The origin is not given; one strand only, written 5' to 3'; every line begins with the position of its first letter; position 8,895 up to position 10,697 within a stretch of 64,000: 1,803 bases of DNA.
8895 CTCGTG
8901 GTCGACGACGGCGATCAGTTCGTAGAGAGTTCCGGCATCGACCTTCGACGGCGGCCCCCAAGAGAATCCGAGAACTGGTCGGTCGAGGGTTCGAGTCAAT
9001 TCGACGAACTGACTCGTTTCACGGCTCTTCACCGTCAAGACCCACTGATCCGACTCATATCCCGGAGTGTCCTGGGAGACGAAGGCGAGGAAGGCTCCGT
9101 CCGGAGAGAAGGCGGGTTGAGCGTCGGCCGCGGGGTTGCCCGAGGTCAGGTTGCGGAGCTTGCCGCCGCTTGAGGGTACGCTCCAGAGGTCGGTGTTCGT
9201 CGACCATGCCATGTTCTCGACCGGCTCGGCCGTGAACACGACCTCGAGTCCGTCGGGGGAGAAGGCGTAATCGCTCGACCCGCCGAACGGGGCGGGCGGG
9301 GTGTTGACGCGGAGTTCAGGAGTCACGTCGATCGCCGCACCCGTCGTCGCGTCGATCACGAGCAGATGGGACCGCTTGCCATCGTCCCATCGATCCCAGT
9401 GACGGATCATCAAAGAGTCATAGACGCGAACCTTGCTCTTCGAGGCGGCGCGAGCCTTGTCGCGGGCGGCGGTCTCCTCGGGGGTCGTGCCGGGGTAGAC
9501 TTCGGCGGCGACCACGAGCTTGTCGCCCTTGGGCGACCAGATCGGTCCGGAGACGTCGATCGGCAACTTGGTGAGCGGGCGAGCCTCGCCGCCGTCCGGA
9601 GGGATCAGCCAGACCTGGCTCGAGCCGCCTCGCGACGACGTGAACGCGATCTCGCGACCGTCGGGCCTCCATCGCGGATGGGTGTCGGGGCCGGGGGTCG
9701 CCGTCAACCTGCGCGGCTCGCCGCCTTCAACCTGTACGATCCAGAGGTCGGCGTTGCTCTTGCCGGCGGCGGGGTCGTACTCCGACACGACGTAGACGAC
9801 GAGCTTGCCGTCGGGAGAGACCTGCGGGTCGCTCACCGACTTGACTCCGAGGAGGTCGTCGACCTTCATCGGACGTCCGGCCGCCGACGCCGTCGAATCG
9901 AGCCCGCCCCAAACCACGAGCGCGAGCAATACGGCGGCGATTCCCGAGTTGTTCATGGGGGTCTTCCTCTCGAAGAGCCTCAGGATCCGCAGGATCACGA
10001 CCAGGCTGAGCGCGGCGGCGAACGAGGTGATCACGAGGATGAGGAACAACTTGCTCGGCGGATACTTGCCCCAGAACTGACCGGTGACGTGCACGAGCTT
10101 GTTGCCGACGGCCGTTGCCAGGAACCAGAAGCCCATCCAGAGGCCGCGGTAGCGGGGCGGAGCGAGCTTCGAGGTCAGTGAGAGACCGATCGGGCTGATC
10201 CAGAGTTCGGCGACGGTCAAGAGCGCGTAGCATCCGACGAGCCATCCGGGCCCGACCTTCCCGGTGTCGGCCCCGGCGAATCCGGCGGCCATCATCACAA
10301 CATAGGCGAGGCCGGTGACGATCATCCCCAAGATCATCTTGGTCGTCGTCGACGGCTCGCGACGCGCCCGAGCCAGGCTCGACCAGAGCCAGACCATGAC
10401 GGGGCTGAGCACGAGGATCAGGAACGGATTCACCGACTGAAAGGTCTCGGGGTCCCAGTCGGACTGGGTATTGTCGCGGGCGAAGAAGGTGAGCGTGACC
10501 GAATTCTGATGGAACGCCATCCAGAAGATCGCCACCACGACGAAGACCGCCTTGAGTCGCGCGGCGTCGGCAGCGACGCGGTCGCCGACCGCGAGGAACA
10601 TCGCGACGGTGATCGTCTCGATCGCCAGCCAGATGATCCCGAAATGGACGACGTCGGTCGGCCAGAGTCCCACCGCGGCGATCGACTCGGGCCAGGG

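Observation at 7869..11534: A complete di/tripeptide transporter and a complete periplasmic-type S9 peptidase fused in one 1221-aa ORF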

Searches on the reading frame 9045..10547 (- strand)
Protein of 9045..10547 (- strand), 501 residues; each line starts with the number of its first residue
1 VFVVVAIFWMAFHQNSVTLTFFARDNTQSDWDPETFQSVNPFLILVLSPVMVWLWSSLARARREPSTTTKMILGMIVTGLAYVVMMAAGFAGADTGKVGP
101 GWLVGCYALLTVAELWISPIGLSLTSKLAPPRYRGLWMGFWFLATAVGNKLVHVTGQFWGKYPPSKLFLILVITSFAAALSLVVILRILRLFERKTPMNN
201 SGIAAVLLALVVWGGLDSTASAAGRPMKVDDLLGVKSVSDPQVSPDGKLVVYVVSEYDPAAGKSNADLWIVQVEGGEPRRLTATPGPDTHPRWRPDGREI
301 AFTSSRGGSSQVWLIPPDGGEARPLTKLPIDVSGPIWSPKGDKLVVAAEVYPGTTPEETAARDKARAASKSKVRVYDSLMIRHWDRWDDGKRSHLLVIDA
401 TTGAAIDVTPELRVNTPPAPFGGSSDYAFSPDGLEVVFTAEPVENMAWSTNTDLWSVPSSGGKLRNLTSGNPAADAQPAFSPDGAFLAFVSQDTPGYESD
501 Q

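Call 25: search_protein_representatives(protein=window:9045-10547:-)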
Query: 501 residues. Proteins with E-value up to 0.001 (for the whole library): 157960; up to 1e-10: 65044; up to 1e-30: 3096. The best 150 are listed.
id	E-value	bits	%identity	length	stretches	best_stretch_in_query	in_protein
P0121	3.7e-132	458.2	33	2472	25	240-348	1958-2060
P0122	8.9e-123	427.2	65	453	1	208-500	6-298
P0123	6.5e-112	391.4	37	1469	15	264-345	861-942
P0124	8.1e-110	384.5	34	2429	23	267-344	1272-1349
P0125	5.6e-105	368.5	59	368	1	205-500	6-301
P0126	1.3e-89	317.8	40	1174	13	266-357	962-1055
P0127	6.1e-85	302.4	60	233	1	236-463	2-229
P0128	1.2e-83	298.2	63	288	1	206-421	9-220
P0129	1.5e-83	297.8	37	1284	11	265-345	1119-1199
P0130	3.5e-83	296.6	33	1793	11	265-345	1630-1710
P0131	9.1e-83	295.2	71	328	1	1-192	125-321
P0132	1.7e-82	294.3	30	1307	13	264-368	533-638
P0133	3.4e-82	293.4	72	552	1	1-192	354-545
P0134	1.1e-79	285.1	61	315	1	274-493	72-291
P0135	1.1e-78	281.7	31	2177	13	264-345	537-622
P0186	8.3e-62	226.1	41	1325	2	220-501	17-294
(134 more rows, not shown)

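Call 27: find_encoding_contigs(protein=P0133, flank=6000, max_places=6)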
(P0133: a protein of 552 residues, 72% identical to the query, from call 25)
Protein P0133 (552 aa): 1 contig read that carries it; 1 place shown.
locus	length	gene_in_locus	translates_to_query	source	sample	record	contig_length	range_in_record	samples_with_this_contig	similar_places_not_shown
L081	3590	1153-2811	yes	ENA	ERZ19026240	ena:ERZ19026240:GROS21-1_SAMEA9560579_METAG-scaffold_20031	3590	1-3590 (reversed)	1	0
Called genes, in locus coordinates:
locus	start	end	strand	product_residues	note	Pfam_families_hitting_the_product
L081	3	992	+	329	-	?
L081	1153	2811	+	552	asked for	PF07690:MFS_1, PF00854:PTR2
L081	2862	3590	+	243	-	?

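Call 30: find_encoding_contigs(protein=P0131, flank=6000, max_places=6)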
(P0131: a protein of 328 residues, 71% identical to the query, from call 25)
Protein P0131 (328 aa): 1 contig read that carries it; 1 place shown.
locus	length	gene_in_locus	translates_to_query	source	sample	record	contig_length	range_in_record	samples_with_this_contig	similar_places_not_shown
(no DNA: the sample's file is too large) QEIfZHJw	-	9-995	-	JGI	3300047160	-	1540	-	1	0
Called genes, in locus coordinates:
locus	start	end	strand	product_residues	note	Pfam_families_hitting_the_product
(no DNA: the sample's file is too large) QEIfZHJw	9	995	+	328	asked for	PF00854:PTR2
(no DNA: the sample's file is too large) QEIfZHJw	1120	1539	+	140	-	?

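Call 33: find_homologous_proteins(query=window:9045-10547:-, max_evalue=1e-20)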
Query window:9045-10547:- (501 aa): 2076 proteins with E <= 1e-20 among 8000 candidates; the best 120 are listed.
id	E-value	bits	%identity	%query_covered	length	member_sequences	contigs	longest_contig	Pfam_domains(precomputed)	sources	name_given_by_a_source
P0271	2.9e-162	559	52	99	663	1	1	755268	PF00854.28,PF26549.1,PF00930.28,PF26550.2,PF07676.19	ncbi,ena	-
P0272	1.1e-158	547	51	96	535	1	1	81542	PF00854.28,PF26549.1,PF00930.28,PF26550.2,PF07676.19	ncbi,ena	-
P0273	1.4e-134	468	72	55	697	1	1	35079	PF00326.28,PF26549.1,PF00930.28,PF26550.2,PF00561.27,PF07676.19,PF20434.6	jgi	jgi:dipeptidyl aminopeptidase/acylaminoacyl peptidase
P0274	3.8e-133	463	70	59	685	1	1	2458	PF02129.25,PF00756.27,PF00326.28,PF25174.2,PF26549.1,PF00930.28,PF05448.19,PF26550.2,PF00561.27,PF07676.19,PF20434.6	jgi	jgi:dipeptidyl aminopeptidase/acylaminoacyl peptidase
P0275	5.2e-133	463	71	56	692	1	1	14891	PF02129.25,PF00326.28,PF26549.1,PF00930.28,PF05448.19,PF26550.2,PF00561.27,PF07676.19,PF12146.16,PF20434.6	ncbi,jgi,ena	jgi:dipeptidyl aminopeptidase/acylaminoacyl peptidase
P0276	6.2e-133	462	72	56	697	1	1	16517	PF02129.25,PF00326.28,PF26549.1,PF00930.28,PF26550.2,PF00561.27,PF07676.19,PF20434.6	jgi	jgi:dipeptidyl aminopeptidase/acylaminoacyl peptidase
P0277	6.4e-133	462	71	56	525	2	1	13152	PF26549.1,PF00930.28,PF26550.2,PF07676.19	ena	-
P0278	6.5e-133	462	69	61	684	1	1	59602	PF00326.28,PF26549.1,PF00930.28,PF05448.19,PF26550.2,PF00561.27,PF07676.19,PF20434.6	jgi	jgi:dipeptidyl aminopeptidase/acylaminoacyl peptidase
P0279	1.9e-132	461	67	59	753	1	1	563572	PF02129.25,PF00326.28,PF26549.1,PF26550.2,PF00561.27,PF07676.19,PF12146.16,PF20434.6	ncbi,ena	-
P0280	3.4e-132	460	71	56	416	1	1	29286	PF26549.1,PF00930.28,PF26550.2,PF07676.19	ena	-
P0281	4.1e-132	460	73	56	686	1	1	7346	PF25174.2,PF00930.28,PF00561.27,PF07676.19,PF12146.16,PF02129.25,PF00756.27,PF00326.28,PF26549.1,PF05448.19,PF26550.2,PF20434.6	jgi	jgi:dipeptidyl aminopeptidase/acylaminoacyl peptidase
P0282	5.3e-132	459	72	57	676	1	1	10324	PF02129.25,PF00326.28,PF26549.1,PF00930.28,PF05448.19,PF14583.13,PF26550.2,PF00561.27,PF07676.19,PF12146.16,PF20434.6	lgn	-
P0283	6.9e-132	459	72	56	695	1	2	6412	PF02129.25,PF00326.28,PF26549.1,PF00930.28,PF05448.19,PF26550.2,PF00561.27,PF07676.19,PF20434.6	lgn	-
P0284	8.0e-132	459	67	59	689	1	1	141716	PF02129.25,PF00326.28,PF26549.1,PF00930.28,PF05448.19,PF26550.2,PF00561.27,PF07676.19,PF12146.16,PF20434.6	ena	-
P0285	1.8e-131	458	72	56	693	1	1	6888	PF02129.25,PF00326.28,PF26549.1,PF00930.28,PF05448.19,PF26550.2,PF00561.27,PF07676.19,PF20434.6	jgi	jgi:dipeptidyl aminopeptidase/acylaminoacyl peptidase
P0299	2.7e-130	454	66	61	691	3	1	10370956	PF02129.25,PF00326.28,PF26549.1,PF00930.28,PF05448.19,PF26550.2,PF00561.27,PF07676.19,PF20434.6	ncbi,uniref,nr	ncbi:Prolyl tripeptidyl peptidase precursor [Aquisphaera giovannonii]|uniref:Prolyl tripeptidyl pept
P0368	3.2e-126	440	69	55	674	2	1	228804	PF02129.25,PF00326.28,PF26549.1,PF00930.28,PF05448.19,PF26550.2,PF00561.27,PF07676.19,PF12146.16,PF20434.6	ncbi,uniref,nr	ncbi:S9 family peptidase [Tautonia sociabilis]|uniref:S9 family peptidase n=2 Tax=Tautonia sociabili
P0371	4.4e-126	440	65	60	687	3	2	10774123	PF02129.25,PF00756.27,PF00326.28,PF26549.1,PF00930.28,PF05448.19,PF26550.2,PF00561.27,PF07676.19,PF12146.16,PF20434.6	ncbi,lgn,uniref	ncbi:S9 family peptidase [Singulisphaera sp. Ch08]|uniref:S9 family peptidase n=1 Tax=Singulisphaera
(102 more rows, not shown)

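Call 35: find_encoding_contigs(protein=P0271, flank=6000, max_places=4)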
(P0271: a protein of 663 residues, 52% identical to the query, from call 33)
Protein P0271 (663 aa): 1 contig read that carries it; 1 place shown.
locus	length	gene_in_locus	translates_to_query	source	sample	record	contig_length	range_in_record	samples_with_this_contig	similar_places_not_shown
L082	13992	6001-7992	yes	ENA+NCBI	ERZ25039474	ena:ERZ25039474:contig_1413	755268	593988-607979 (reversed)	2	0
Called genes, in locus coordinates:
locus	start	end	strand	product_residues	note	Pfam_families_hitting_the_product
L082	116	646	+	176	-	PF13620:CarboxypepD_reg (weak)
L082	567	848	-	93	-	-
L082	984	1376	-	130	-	PF01894:YjbQ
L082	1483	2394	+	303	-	PF03476:MOSC_N, PF03473:MOSC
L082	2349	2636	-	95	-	-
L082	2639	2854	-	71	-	-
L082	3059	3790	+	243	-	-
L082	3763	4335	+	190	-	-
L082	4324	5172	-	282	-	-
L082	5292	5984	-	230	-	-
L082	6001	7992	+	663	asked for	PF00854:PTR2, PF00930:DPPIV_N (faint), PF26549:Tricorn_N, PF07676:PD40, PF26550:Tricorn_2nd (weak), PF26549:Tricorn_N (weak)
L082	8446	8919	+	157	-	PF00326:Peptidase_S9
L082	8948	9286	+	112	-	PF00005:ABC_tran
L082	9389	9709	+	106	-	-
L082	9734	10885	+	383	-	-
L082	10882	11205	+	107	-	PF06170:DUF983 (weak)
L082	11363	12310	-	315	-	-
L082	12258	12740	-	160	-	-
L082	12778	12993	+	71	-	PF01268:FTHFS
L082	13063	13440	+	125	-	-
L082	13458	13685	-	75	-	PF06305:LapA_dom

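Call 36: find_encoding_contigs(protein=P0272, flank=6000, max_places=4)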
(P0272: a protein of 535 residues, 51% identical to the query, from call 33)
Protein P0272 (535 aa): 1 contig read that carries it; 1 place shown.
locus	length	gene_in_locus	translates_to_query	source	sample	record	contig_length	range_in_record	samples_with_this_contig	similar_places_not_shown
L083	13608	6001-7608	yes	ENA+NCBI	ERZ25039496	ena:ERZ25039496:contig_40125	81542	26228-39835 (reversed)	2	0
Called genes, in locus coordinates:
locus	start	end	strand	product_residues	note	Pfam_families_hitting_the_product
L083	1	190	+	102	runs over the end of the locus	-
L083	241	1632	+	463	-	PF00122:E1-E2_ATPase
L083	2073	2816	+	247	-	PF00702:Hydrolase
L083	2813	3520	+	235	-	PF13386:DsbD_2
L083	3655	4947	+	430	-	PF24096:DUF7379, PF12146:Hydrolase_4, PF00561:Abhydrolase_1, PF12697:Abhydrolase_6 (weak)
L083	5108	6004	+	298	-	PF07690:MFS_1, PF00854:PTR2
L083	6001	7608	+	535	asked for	PF00854:PTR2, PF00930:DPPIV_N (faint), PF26549:Tricorn_N, PF07676:PD40, PF26550:Tricorn_2nd (weak), PF26549:Tricorn_N (weak)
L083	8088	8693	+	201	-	PF00326:Peptidase_S9, PF00561:Abhydrolase_1 (faint), PF02129:Peptidase_S15 (faint), PF20434:BD-FAE (faint)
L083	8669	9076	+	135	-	-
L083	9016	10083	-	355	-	-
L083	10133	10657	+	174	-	PF01268:FTHFS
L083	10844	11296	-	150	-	PF00085:Thioredoxin (weak), PF00578:AhpC-TSA, PF08534:Redoxin, PF13905:Thioredoxin_8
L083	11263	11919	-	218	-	-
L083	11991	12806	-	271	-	PF13620:CarboxypepD_reg, PF13715:CarbopepD_reg_2 (weak)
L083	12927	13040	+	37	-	-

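Call 39: find_encoding_contigs(protein=P0299, flank=4000, max_places=2)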
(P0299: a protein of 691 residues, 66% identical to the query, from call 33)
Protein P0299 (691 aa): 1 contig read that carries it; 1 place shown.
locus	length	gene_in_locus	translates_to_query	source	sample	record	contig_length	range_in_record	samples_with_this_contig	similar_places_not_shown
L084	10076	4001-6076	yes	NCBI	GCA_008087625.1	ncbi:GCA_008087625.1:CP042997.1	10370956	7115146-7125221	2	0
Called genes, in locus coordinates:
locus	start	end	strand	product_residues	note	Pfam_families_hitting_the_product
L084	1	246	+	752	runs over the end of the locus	PF00122:E1-E2_ATPase, PF00702:Hydrolase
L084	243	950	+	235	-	PF13386:DsbD_2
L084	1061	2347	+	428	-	PF24096:DUF7379, PF12146:Hydrolase_4, PF00561:Abhydrolase_1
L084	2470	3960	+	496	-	PF07690:MFS_1, PF00854:PTR2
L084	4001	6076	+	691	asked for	PF00930:DPPIV_N (faint), PF07676:PD40, PF26549:Tricorn_N, PF26550:Tricorn_2nd (weak), PF26549:Tricorn_N (weak), PF05448:AXE1 (weak), PF20434:BD-FAE, PF00326:Peptidase_S9, +2 more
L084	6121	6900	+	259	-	PF00005:ABC_tran, PF13304:AAA_21 (weak)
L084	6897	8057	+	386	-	-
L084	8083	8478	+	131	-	-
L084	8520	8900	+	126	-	PF06170:DUF983 (faint)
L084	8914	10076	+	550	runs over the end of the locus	PF01268:FTHFS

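Call 40: find_encoding_contigs(protein=P0371, flank=4000, max_places=2)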
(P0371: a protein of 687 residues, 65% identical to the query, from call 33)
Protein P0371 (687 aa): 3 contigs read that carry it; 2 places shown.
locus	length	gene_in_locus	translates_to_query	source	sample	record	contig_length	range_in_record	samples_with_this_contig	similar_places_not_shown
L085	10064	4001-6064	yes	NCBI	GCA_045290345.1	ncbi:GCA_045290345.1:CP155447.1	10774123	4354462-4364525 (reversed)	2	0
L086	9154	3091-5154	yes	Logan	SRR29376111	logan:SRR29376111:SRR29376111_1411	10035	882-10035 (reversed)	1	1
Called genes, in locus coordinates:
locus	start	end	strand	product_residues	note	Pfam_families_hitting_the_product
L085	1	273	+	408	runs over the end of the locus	PF00188:CAP, PF13620:CarboxypepD_reg (weak)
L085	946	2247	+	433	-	PF24096:DUF7379, PF00561:Abhydrolase_1, PF12146:Hydrolase_4, PF12697:Abhydrolase_6 (weak)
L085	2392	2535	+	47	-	-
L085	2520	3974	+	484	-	PF07690:MFS_1, PF00854:PTR2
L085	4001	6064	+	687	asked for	PF26550:Tricorn_2nd (weak), PF26549:Tricorn_N, PF07676:PD40, PF26549:Tricorn_N, PF07676:PD40 (weak), PF05448:AXE1 (weak), PF20434:BD-FAE, PF00326:Peptidase_S9, +5 more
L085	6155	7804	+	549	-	PF01268:FTHFS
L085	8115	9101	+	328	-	PF08240:ADH_N, PF00107:ADH_zinc_N, PF13602:ADH_zinc_N_2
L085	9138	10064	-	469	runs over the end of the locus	PF07992:Pyr_redox_2, PF13450:NAD_binding_8 (faint), PF13738:Pyr_redox_3, PF00070:Pyr_redox, PF02852:Pyr_redox_dim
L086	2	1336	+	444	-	?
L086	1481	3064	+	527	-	PF07690:MFS_1, PF00854:PTR2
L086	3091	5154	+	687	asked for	PF26550:Tricorn_2nd (weak), PF26549:Tricorn_N, PF07676:PD40, PF26549:Tricorn_N, PF07676:PD40 (weak), PF05448:AXE1 (weak), PF20434:BD-FAE, PF00326:Peptidase_S9, +5 more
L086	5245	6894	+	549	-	PF01268:FTHFS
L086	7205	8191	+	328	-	PF08240:ADH_N, PF00107:ADH_zinc_N, PF13602:ADH_zinc_N_2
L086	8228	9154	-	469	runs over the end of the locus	PF07992:Pyr_redox_2, PF13450:NAD_binding_8 (faint), PF13738:Pyr_redox_3, PF00070:Pyr_redox, PF02852:Pyr_redox_dim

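Call 41: find_encoding_contigs(protein=P0368, flank=4000, max_places=2)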
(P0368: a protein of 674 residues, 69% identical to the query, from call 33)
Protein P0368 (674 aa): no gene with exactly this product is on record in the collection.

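Call 51: search_protein_families(library=pfam, proteins=[P0186], max_evalue=0.001)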
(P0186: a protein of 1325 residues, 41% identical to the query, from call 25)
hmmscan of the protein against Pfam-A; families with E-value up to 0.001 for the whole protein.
P0186 (1325 aa): 9 families
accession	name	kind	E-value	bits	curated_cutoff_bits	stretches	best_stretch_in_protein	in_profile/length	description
PF00326.27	Peptidase_S9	-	7.3e-55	186.2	22.6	1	463-673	2-210/213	Prolyl oligopeptidase family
PF03571.21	Peptidase_M49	-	4.3e-45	154.6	21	2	900-1117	99-308/548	Peptidase family M49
PF07676.18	PD40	-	1.1e-21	76.6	20.9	1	78-110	4-38/38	WD40-like Beta Propeller Repeat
PF00930.27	DPPIV_N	-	2e-08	33.8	22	0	54-140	251-343/354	Dipeptidyl peptidase IV (DPP IV) N-terminal region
PF00561.26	Abhydrolase_1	-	3.2e-07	30.7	25.8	0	594-653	186-241/245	alpha/beta hydrolase fold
PF02129.25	Peptidase_S15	-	6.8e-06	26.4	23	0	424-567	1-136/262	X-Pro dipeptidyl-peptidase (S15 family)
PF25174.1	Beta-prop_THOC3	-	1.6e-05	24.5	305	0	264-345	87-158/272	THOC3 beta-propeller domain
PF20434.5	BD-FAE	-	5.9e-05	23.1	26.8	1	546-627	128-209/215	BD-FAE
PF12146.15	Hydrolase_4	-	0.00017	21.5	27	0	469-567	25-117/239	Serine aminopeptidase, S33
